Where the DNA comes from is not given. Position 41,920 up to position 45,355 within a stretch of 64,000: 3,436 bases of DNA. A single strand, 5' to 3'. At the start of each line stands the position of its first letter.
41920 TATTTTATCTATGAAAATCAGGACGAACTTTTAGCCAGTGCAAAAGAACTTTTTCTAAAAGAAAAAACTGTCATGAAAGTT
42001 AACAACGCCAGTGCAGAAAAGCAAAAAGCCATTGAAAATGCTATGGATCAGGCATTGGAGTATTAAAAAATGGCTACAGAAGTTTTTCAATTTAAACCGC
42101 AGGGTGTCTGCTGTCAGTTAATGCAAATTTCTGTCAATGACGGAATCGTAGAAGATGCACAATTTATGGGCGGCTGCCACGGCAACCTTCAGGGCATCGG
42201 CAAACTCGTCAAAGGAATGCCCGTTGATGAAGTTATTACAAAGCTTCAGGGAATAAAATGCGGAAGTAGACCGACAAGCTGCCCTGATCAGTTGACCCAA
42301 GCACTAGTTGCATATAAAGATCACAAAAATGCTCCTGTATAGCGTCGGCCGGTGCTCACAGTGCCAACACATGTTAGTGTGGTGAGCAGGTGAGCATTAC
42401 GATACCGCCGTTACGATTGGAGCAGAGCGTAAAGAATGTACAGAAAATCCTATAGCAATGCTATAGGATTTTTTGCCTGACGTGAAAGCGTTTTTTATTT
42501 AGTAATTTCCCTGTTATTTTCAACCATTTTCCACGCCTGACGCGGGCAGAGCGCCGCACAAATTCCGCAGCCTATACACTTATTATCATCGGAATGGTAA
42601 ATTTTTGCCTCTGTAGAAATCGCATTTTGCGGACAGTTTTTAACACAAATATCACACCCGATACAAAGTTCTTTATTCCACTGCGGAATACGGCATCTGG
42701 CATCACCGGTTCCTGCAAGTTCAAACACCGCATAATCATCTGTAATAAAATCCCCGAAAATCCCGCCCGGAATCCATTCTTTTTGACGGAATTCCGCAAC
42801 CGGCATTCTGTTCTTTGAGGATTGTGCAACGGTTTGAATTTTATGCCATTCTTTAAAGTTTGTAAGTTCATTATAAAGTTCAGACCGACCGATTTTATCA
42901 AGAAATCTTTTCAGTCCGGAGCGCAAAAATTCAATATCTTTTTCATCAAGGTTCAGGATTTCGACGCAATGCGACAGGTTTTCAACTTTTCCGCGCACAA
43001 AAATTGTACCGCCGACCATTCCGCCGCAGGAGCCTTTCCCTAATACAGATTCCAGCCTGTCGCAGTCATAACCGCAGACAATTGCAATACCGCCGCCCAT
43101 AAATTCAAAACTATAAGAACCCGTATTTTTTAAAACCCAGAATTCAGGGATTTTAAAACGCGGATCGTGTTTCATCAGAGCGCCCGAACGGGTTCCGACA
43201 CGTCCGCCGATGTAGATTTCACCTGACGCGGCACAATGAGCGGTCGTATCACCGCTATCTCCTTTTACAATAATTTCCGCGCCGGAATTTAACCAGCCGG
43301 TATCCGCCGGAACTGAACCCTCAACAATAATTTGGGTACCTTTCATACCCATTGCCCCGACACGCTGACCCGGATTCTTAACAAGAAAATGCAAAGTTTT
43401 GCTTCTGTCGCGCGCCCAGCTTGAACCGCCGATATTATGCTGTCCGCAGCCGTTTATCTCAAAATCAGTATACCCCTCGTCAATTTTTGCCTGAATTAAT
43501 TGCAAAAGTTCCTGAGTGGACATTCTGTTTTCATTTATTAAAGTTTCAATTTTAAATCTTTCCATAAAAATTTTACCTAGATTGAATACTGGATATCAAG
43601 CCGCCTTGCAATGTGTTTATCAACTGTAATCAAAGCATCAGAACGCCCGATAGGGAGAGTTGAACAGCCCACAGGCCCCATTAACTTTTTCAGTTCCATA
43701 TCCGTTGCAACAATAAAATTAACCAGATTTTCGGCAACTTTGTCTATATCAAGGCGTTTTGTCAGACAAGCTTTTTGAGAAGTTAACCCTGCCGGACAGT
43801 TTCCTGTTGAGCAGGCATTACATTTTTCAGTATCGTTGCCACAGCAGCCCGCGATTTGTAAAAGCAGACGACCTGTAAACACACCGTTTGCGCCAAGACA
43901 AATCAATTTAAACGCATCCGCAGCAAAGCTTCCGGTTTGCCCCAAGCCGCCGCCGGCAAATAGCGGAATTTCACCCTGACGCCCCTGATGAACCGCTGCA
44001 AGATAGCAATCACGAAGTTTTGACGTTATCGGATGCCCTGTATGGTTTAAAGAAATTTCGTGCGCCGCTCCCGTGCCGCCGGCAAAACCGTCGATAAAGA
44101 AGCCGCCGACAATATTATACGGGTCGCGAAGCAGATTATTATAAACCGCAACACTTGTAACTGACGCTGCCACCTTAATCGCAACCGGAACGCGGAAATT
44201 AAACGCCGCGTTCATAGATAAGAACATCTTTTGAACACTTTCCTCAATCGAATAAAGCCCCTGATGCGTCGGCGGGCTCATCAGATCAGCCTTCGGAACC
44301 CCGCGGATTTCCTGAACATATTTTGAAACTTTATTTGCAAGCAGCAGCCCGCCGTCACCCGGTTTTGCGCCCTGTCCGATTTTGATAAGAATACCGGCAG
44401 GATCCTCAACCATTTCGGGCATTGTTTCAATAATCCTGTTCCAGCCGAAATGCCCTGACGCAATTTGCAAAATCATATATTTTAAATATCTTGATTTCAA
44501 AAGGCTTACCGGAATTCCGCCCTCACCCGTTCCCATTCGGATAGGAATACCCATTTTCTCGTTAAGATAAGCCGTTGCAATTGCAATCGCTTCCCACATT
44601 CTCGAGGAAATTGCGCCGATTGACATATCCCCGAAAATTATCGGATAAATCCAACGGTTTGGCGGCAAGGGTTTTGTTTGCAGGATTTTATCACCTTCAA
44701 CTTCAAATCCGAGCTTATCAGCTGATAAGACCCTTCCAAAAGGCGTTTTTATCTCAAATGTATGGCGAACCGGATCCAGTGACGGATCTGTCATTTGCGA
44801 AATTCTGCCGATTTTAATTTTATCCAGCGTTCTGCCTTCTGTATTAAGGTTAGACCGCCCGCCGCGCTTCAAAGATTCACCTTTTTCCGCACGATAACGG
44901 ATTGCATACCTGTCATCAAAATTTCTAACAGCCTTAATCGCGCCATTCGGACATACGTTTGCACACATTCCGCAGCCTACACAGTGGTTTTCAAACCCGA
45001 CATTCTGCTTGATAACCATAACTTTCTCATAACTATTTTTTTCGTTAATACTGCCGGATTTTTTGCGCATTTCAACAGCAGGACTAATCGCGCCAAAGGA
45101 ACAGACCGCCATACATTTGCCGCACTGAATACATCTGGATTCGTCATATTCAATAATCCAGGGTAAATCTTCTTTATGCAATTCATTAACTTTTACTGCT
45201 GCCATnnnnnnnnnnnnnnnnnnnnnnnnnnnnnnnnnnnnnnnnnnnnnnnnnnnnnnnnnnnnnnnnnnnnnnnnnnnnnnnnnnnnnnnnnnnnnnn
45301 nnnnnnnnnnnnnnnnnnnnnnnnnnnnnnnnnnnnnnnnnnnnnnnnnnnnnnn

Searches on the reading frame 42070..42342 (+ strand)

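Call 72: search_protein_families(library=pfam, proteins=[window:42070-42342:+], max_evalue=0.01)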
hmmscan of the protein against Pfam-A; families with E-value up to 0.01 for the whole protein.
window:42070-42342:+ (90 aa): 1 family
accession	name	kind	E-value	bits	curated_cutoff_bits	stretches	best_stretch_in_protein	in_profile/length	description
PF12637.14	TSCPD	-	1.7e-25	89.6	22.8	1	8-82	3-87/88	TSCPD domain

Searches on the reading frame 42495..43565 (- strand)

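Call 10: search_protein_families(library=pfam, proteins=[window:42495-43565:-], max_evalue=0.001)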
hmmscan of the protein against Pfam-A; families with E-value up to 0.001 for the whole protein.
window:42495-43565:- (356 aa): 13 families
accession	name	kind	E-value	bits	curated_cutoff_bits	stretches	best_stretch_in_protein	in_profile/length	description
PF00037.32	Fer4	-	6.9e-15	54.6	21.1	2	294-317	1-24/24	4Fe-4S binding domain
PF01493.24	GXGXG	-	5.3e-13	49.4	32.5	1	64-200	39-172/190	GXGXG motif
PF12837.12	Fer4_6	-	3.5e-12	46.1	25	2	293-316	1-24/24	4Fe-4S binding domain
PF12838.12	Fer4_7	-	7.7e-10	39.5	27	1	301-344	2-52/52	4Fe-4S dicluster domain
PF14697.11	Fer4_21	-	4.3e-09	36.8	35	1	297-346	4-58/59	4Fe-4S dicluster domain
PF12797.12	Fer4_2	-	2.7e-08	33.7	24.5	1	324-341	4-21/22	4Fe-4S binding domain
PF13237.11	Fer4_10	-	3.8e-08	33.6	25.5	1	297-341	5-53/53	4Fe-4S dicluster domain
PF13187.11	Fer4_9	-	7.1e-08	32.8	27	1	301-344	2-51/52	4Fe-4S dicluster domain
PF13484.11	Fer4_16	-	1.6e-05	26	30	0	301-320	2-22/66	4Fe-4S double cluster binding domain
PF12800.12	Fer4_4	-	4.1e-05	24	24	0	299-313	2-16/17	4Fe-4S binding domain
PF13534.11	Fer4_17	-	8.3e-05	23.5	22.2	0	329-345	1-17/61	4Fe-4S dicluster domain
PF25160.1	LdpA_Fe-S-bd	-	8.5e-05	22.7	27.6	1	307-346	9-44/49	LdpA Fe-S cluster-binding domain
PF12798.12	Fer4_3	-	0.00062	20.8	27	0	301-315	1-15/15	4Fe-4S binding domain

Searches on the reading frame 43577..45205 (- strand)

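Call 10: search_protein_families(library=pfam, proteins=[window:43577-45205:-], max_evalue=0.001)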
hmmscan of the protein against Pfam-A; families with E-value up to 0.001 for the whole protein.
window:43577-45205:- (542 aa): 13 families
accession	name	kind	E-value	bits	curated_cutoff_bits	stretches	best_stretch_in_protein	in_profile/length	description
PF01645.23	Glu_synthase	-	7.1e-60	203.5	20.4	1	162-513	40-367/369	Conserved region in glutamate synthase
PF13484.11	Fer4_16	-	6.6e-14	52.9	30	2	24-87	1-65/66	4Fe-4S double cluster binding domain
PF00037.32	Fer4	-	7e-14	51.4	21.1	2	72-91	5-24/24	4Fe-4S binding domain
PF12837.12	Fer4_6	-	2.5e-11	43.4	25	1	17-40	1-24/24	4Fe-4S binding domain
PF12838.12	Fer4_7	-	6.3e-11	43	27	2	24-89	1-52/52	4Fe-4S dicluster domain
PF13237.11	Fer4_10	-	5e-09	36.4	25.5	1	18-86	2-53/53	4Fe-4S dicluster domain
PF13187.11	Fer4_9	-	1.3e-08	35.2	27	1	24-90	1-52/52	4Fe-4S dicluster domain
PF13183.11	Fer4_8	-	2.1e-08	35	27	1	23-88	3-67/68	4Fe-4S dicluster domain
PF12797.12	Fer4_2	-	1.3e-07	31.5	24.5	1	16-36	1-21/22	4Fe-4S binding domain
PF14697.11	Fer4_21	-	1.6e-06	28.6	35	1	21-91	4-58/59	4Fe-4S dicluster domain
PF13534.11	Fer4_17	-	8.2e-06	26.7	22.2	1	24-88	1-59/61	4Fe-4S dicluster domain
PF25160.1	LdpA_Fe-S-bd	-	5.1e-05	23.4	27.6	1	66-93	19-46/49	LdpA Fe-S cluster-binding domain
PF12800.12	Fer4_4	-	0.00063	20.3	24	0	23-38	2-17/17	4Fe-4S binding domain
